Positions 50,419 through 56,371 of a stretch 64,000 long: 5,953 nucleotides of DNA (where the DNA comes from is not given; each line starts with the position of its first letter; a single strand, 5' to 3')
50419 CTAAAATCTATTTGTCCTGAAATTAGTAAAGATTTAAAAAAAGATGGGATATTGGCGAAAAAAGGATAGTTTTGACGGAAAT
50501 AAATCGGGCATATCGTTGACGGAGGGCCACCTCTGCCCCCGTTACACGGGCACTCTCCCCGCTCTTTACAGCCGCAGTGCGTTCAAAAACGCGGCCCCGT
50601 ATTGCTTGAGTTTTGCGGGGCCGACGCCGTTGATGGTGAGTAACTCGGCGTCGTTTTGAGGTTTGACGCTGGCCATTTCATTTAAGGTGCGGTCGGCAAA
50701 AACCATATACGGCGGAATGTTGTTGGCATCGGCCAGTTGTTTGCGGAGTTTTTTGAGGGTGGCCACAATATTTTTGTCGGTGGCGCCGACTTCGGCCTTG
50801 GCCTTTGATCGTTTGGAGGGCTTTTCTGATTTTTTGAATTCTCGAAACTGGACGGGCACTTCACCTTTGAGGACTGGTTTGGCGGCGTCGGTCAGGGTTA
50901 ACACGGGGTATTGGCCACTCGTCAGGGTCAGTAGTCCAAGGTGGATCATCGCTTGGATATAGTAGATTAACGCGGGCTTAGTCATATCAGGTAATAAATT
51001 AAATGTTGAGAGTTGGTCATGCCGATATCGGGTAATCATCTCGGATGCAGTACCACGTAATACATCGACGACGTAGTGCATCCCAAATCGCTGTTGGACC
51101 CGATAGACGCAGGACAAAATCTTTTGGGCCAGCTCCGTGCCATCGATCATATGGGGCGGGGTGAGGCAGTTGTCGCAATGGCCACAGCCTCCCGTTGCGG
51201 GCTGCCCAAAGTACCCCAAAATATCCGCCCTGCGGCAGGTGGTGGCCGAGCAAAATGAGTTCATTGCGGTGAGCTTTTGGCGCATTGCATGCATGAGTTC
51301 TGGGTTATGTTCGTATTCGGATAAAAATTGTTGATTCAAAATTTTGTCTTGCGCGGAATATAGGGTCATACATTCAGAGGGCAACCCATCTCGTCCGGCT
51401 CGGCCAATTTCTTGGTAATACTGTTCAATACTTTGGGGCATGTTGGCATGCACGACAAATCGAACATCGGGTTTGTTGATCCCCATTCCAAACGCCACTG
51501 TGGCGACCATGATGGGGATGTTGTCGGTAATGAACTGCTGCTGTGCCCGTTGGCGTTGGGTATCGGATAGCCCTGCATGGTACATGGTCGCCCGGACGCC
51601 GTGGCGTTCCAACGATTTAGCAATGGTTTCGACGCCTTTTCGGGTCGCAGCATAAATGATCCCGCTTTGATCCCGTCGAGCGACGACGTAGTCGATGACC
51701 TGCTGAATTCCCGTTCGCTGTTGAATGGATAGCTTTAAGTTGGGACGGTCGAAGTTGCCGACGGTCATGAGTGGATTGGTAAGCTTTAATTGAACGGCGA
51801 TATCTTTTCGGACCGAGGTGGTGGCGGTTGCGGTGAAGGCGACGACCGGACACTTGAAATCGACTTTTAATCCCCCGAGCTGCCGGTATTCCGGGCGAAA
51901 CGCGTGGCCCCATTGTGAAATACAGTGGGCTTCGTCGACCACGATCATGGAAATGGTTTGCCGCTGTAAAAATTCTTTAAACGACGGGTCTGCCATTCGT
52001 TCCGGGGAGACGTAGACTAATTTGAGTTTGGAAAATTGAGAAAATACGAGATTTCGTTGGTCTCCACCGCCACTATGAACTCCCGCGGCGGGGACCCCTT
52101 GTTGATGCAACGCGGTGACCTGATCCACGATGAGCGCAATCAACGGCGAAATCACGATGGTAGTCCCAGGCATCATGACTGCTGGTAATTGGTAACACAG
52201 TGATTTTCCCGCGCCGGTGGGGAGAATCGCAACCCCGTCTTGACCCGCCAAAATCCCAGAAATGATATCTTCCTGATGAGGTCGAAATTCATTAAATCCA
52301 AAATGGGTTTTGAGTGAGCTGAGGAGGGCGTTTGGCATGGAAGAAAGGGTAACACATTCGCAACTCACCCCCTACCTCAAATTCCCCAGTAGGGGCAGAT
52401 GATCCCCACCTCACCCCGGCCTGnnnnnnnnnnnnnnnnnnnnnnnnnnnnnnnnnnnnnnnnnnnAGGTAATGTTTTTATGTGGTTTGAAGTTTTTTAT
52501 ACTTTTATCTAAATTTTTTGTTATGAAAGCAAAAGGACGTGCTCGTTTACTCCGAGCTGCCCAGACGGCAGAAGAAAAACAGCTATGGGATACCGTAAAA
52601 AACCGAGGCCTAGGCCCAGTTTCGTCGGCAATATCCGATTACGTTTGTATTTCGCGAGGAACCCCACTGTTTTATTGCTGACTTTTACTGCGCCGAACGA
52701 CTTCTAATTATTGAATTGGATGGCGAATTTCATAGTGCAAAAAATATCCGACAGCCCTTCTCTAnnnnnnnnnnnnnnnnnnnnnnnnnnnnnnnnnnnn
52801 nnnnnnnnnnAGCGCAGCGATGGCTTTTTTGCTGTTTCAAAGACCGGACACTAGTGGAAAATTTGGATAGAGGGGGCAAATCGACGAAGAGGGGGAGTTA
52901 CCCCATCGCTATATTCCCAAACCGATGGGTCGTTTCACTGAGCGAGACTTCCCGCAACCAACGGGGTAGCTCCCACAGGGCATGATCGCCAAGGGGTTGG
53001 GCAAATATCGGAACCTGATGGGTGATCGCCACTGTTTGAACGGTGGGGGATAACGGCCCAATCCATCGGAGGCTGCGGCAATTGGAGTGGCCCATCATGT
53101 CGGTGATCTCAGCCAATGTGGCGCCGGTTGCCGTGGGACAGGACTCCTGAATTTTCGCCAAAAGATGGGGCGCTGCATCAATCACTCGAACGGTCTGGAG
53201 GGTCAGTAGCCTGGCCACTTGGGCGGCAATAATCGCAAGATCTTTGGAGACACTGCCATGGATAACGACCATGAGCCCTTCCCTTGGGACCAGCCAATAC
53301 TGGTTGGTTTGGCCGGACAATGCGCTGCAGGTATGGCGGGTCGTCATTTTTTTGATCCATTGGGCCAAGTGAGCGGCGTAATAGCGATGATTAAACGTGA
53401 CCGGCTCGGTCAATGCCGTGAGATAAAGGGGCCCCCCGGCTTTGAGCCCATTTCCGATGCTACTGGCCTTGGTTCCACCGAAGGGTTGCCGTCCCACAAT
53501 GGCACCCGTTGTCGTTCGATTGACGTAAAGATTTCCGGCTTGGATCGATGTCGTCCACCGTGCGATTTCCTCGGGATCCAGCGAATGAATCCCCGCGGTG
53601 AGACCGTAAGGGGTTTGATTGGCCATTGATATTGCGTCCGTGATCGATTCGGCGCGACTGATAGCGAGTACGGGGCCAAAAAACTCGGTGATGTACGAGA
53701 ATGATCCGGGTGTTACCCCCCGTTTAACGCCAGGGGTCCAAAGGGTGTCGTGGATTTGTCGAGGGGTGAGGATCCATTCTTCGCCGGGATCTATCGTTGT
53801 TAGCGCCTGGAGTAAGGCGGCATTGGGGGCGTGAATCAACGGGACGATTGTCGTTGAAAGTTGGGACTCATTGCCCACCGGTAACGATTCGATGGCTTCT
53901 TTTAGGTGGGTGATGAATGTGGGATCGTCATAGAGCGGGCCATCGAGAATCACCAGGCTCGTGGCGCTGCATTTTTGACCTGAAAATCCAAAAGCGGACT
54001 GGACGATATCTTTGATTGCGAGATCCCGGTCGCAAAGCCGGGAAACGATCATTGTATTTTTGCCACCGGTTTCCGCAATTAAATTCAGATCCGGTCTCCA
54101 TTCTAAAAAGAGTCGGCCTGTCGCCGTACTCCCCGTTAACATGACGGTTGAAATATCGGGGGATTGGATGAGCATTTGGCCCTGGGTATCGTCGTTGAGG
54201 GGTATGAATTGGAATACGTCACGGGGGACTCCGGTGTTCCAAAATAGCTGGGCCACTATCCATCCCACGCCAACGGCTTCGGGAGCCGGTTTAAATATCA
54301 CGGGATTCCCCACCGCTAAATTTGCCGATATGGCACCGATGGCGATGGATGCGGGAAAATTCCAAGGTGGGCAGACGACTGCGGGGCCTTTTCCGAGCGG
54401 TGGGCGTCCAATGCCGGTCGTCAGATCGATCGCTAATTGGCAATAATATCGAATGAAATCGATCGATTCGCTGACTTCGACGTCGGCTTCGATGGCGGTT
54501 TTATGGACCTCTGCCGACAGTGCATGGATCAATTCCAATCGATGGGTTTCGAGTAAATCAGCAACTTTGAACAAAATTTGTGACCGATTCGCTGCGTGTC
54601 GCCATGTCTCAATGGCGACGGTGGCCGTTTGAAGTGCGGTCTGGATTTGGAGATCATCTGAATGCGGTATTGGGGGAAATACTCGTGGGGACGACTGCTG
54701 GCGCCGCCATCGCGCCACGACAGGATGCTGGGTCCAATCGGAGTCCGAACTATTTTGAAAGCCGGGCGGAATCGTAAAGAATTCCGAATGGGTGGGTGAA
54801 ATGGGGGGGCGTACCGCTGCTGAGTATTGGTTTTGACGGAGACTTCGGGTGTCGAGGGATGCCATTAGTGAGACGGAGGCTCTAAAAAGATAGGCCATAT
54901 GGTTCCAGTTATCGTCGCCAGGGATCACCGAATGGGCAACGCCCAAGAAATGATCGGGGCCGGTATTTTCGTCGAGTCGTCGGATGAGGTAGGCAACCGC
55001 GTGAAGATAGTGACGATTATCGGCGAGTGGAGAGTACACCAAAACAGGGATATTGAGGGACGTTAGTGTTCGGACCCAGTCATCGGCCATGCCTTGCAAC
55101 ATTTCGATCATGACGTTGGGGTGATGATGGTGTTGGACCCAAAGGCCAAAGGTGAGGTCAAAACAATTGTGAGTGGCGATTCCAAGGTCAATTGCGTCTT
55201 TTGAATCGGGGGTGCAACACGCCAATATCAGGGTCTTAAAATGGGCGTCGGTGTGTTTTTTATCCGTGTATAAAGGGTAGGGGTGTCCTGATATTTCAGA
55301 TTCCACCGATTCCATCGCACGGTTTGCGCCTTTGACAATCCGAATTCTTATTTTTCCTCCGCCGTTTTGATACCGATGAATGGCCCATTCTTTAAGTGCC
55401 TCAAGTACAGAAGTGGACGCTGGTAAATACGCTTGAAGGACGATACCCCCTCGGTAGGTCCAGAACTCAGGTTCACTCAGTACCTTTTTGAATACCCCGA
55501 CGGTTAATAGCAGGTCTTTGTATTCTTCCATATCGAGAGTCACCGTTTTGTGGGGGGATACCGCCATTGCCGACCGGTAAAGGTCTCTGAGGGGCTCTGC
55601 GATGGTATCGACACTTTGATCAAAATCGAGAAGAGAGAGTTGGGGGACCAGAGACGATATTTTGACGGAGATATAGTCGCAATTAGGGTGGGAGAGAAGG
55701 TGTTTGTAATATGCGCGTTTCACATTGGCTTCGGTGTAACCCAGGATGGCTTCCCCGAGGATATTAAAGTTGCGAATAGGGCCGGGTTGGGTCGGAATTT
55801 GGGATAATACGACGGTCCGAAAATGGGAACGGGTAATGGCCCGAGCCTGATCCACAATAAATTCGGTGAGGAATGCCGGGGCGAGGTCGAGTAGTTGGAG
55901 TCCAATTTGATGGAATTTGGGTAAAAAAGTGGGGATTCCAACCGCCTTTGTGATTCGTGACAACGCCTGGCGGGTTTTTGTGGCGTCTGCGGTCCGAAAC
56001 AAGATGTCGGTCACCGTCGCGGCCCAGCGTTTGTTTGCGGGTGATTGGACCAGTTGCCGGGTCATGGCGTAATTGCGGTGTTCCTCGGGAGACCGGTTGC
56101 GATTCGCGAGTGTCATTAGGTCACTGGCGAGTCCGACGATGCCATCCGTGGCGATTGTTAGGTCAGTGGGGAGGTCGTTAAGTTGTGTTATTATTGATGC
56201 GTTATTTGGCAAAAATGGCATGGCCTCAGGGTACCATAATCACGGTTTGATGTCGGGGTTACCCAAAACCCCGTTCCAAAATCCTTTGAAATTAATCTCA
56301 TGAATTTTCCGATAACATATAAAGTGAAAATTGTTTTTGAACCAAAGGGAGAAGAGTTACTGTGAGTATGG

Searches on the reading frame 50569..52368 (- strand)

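Call 28: search_protein_families(library=pfam, proteins=[window:50569-52368:-], max_evalue=0.00001)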
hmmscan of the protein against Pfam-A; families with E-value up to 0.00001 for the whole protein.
window:50569-52368:- (600 aa): 5 families
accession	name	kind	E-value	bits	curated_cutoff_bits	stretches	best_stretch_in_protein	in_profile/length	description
PF09382.16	RQC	-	7.6e-34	116.4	23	1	404-516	1-113/114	RQC domain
PF00270.35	DEAD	-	1.4e-27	96.9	26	1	29-186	1-164/167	DEAD/DEAH box helicase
PF00271.37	Helicase_C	-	1.9e-21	76.8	23.5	1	223-328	5-110/110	Helicase conserved C-terminal domain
PF00570.28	HRDC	-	4e-21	75.2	23.8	1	532-598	2-68/68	HRDC domain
PF16124.10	RecQ_Zn_bind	-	2.1e-14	54.4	25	1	340-402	2-66/66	RecQ zinc-binding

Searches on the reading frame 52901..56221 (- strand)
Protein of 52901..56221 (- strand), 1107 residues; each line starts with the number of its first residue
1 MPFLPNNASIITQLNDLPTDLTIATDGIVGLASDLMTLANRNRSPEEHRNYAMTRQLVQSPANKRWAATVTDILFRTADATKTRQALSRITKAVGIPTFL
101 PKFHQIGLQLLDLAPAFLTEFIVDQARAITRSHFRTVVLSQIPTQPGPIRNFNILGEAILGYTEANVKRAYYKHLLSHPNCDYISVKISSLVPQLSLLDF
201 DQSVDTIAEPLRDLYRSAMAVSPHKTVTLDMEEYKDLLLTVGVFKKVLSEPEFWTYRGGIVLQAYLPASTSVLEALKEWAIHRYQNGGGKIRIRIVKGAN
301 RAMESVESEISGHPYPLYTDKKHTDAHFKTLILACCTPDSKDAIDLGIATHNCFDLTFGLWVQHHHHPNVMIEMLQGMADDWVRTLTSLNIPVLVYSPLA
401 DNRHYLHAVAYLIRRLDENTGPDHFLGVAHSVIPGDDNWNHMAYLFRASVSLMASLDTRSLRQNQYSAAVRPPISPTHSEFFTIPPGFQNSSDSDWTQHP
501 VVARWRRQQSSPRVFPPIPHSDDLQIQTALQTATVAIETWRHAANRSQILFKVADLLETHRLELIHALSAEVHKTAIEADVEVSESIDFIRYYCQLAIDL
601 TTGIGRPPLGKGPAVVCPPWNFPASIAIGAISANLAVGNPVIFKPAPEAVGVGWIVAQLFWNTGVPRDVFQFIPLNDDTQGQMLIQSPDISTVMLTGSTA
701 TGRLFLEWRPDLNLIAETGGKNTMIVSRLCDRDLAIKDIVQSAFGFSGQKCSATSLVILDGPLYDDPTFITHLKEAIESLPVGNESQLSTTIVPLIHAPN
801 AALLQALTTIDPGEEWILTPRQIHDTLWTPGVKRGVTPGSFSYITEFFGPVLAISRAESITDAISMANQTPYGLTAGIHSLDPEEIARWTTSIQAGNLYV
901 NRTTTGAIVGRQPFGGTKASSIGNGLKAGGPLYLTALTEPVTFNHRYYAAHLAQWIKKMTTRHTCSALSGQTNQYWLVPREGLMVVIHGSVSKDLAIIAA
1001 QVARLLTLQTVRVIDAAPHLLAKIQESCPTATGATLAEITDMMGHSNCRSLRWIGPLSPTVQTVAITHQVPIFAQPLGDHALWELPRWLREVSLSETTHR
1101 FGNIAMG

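Call 28: search_protein_families(library=pfam, proteins=[window:52901-56221:-], max_evalue=0.00001)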
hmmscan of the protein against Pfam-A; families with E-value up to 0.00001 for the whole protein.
window:52901-56221:- (1107 aa): 2 families
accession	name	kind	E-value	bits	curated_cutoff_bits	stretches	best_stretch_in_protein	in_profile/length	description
PF00171.27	Aldedh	-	3.2e-92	309.9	23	1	518-939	23-457/461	Aldehyde dehydrogenase family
PF01619.24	Pro_dh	-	2e-45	155.9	27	1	151-426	16-276/278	Proline dehydrogenase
